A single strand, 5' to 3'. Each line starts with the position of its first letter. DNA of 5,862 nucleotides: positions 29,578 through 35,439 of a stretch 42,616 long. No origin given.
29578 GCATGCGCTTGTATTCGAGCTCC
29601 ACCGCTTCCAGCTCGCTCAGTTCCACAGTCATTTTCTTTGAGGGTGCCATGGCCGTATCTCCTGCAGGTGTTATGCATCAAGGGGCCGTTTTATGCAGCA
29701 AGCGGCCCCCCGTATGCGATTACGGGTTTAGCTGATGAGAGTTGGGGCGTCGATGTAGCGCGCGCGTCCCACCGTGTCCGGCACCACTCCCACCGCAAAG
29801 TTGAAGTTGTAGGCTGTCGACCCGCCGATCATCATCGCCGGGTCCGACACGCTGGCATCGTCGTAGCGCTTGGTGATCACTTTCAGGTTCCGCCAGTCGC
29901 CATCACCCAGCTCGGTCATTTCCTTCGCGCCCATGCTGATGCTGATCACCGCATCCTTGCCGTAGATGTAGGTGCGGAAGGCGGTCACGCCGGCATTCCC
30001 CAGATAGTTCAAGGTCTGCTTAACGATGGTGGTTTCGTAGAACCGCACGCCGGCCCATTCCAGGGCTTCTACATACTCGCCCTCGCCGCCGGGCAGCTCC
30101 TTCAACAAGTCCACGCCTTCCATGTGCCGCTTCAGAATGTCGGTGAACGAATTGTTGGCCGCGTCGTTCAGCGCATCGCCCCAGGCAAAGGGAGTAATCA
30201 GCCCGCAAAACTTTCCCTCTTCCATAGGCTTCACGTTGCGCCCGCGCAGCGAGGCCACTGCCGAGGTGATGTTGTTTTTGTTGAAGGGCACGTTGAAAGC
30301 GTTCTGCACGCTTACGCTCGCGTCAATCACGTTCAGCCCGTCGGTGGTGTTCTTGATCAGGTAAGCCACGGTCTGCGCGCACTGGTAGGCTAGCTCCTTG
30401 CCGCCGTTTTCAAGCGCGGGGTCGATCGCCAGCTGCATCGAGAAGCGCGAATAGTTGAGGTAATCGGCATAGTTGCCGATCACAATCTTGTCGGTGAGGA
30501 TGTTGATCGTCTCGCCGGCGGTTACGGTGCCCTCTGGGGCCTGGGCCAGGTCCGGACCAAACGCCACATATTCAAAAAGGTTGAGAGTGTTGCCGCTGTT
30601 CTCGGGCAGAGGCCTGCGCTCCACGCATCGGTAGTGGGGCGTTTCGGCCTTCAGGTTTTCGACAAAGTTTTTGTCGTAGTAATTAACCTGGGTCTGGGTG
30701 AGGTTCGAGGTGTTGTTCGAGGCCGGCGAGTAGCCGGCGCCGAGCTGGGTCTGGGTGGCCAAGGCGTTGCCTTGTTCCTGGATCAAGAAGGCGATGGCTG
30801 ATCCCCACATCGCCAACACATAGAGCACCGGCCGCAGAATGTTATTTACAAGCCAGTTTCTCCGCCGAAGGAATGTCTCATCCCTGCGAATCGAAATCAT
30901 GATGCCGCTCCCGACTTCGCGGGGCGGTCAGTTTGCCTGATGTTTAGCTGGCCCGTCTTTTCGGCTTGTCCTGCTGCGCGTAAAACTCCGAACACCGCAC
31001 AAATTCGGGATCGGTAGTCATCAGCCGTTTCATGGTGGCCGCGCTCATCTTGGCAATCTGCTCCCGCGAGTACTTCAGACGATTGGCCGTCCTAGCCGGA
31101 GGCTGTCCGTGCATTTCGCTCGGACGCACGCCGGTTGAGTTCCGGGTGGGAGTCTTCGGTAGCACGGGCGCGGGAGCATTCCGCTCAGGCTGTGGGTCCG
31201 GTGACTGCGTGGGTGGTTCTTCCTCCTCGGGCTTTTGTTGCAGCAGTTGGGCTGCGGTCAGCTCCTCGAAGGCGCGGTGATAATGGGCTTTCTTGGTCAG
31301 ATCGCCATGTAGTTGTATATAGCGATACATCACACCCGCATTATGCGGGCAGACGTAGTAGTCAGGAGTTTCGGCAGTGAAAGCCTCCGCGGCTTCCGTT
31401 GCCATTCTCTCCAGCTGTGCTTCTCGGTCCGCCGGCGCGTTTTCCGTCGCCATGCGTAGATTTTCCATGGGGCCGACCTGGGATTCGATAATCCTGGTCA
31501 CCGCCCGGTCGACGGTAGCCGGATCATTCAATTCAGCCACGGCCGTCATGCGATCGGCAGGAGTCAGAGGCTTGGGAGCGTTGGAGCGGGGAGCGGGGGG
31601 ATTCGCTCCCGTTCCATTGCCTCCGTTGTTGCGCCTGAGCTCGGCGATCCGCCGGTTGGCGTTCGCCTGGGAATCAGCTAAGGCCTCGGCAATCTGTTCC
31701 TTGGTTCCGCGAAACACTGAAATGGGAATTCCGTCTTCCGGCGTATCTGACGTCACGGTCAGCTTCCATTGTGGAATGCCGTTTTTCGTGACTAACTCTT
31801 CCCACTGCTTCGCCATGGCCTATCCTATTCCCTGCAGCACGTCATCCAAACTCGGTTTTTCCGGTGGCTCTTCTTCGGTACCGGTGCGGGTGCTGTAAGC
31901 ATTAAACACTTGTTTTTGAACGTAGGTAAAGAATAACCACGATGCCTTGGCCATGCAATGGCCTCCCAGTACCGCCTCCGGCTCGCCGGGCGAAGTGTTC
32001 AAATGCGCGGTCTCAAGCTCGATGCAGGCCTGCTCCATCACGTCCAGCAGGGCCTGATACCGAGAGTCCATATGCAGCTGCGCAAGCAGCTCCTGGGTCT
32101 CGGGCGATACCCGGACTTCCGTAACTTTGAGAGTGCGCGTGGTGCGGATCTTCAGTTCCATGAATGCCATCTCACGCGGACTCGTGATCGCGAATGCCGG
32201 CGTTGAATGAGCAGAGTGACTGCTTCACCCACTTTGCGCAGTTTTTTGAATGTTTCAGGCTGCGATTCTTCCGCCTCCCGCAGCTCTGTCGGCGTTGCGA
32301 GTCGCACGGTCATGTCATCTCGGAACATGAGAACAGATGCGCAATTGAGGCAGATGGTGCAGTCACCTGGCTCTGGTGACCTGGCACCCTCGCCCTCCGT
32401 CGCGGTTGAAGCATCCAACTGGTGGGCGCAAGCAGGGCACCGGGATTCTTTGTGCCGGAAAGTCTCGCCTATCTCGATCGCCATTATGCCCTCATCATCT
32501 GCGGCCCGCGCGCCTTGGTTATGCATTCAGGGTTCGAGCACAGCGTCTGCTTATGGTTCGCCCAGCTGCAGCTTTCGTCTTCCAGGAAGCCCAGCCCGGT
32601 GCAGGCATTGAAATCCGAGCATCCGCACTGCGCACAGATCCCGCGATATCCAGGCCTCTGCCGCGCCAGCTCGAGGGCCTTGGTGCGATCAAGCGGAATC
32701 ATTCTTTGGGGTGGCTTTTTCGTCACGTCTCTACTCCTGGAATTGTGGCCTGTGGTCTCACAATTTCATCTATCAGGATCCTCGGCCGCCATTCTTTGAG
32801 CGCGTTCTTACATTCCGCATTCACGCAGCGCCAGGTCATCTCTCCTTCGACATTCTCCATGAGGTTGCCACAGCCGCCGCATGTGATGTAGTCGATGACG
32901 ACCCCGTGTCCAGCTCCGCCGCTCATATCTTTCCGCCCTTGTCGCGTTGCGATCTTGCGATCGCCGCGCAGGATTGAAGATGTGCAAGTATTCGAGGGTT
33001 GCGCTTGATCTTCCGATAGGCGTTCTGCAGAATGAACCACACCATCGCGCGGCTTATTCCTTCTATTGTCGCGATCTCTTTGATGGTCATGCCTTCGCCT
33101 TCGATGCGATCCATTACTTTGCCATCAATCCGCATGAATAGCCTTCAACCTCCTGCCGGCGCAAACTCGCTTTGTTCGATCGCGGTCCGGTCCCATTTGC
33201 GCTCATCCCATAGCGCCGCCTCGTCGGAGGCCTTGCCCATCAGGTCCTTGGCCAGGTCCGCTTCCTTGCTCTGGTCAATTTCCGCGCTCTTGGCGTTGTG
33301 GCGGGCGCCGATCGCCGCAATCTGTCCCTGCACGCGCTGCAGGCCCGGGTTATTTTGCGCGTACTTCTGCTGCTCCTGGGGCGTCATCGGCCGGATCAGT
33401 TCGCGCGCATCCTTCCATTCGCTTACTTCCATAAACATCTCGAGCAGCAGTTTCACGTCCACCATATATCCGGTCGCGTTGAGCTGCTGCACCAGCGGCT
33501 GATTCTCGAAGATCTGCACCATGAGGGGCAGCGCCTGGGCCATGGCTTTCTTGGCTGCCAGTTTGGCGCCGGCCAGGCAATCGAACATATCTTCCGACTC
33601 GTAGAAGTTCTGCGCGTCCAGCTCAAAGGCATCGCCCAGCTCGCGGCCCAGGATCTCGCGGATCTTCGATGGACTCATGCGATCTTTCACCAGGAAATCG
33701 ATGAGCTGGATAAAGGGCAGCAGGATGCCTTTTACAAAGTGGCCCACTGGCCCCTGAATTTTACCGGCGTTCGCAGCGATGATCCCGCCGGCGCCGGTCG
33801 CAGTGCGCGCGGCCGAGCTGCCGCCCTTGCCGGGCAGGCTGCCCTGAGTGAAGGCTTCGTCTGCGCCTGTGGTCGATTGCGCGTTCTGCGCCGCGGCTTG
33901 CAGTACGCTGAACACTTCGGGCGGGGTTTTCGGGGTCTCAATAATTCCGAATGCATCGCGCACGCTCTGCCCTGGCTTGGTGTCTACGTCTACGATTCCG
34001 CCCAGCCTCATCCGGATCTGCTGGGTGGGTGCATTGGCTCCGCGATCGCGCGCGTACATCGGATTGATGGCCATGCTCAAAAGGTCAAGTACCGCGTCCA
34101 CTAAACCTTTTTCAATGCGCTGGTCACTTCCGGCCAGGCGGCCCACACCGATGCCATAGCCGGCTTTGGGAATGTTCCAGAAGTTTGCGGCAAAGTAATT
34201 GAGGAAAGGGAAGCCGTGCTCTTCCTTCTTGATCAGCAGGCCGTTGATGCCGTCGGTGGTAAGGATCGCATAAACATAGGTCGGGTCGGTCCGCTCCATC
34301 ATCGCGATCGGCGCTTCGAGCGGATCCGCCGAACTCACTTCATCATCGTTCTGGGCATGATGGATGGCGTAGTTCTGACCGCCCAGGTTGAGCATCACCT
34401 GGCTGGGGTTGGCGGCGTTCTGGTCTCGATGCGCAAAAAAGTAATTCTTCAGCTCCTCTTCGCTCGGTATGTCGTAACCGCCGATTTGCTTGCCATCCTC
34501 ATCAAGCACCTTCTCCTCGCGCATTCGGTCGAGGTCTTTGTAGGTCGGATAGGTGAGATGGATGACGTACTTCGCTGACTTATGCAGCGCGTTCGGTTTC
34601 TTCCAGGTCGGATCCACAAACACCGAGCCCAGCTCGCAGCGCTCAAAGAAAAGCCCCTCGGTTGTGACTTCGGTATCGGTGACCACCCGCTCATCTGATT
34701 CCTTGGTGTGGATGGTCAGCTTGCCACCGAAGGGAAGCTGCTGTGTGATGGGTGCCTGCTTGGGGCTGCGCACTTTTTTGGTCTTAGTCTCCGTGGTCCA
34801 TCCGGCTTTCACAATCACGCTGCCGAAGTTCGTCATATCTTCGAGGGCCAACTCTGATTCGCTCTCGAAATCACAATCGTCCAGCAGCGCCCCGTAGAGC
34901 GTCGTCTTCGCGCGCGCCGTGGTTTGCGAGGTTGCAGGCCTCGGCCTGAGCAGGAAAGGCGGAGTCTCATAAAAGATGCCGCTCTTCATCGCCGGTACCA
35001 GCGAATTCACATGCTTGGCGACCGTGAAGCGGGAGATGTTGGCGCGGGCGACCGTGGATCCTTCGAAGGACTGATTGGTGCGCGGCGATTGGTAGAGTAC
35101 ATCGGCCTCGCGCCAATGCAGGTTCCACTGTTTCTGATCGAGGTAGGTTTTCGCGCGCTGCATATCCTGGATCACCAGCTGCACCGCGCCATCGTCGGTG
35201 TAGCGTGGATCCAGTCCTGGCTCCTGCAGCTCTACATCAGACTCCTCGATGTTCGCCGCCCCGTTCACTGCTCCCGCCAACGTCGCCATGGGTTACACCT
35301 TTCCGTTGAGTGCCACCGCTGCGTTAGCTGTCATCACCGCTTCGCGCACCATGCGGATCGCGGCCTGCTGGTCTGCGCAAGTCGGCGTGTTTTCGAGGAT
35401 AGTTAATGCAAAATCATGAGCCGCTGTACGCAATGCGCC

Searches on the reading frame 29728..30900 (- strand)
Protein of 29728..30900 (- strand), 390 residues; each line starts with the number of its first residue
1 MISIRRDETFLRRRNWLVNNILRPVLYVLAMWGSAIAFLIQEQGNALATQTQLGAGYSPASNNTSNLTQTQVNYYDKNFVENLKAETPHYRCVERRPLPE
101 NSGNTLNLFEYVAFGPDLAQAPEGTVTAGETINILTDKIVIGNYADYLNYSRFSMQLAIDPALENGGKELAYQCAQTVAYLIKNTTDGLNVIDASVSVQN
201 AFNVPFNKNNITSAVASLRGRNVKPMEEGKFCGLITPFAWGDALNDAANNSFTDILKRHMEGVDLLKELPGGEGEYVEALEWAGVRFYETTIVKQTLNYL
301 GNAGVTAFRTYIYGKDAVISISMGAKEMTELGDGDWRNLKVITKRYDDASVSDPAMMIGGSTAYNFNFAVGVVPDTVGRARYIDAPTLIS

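Call 87: search_protein_families(library=phrogs, max_evalue=0.00001, proteins=[window:29728-30900:-])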
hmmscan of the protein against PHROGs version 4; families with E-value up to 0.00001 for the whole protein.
window:29728-30900:- (390 aa): 1 family
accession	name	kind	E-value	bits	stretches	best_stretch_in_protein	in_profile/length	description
phrog_1357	-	head and packaging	5.5e-12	46.3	1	56-332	21-297/356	major head protein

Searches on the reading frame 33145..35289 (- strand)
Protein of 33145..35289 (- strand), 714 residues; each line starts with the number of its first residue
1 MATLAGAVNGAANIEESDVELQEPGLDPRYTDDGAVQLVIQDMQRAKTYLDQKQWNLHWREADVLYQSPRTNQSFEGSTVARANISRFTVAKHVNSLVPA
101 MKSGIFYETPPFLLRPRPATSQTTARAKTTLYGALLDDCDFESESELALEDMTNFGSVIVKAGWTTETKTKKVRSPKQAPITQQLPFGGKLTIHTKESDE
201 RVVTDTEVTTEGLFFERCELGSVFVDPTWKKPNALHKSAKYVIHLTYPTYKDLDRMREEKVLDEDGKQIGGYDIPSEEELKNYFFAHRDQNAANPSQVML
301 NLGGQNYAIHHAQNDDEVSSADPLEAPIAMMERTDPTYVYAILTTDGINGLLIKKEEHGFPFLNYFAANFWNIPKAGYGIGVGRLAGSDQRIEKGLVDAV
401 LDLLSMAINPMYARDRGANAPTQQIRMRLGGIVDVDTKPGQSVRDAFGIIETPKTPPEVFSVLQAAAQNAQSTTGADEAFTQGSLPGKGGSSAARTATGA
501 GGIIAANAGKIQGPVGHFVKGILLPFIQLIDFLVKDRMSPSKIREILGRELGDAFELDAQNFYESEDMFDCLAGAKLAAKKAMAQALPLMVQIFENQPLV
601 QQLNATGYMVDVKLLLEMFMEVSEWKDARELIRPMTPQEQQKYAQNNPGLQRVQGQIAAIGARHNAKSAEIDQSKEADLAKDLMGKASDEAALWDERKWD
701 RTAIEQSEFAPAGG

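Call 87: search_protein_families(library=phrogs, max_evalue=0.00001, proteins=[window:33145-35289:-])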
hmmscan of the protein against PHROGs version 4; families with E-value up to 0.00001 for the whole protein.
window:33145-35289:- (714 aa): 2 families
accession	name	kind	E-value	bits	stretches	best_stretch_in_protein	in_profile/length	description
phrog_1216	-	head and packaging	3.9e-19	69.6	1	37-675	18-639/714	portal protein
phrog_332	-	connector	5.2e-18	65.7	1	51-659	24-541/560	head-tail adaptor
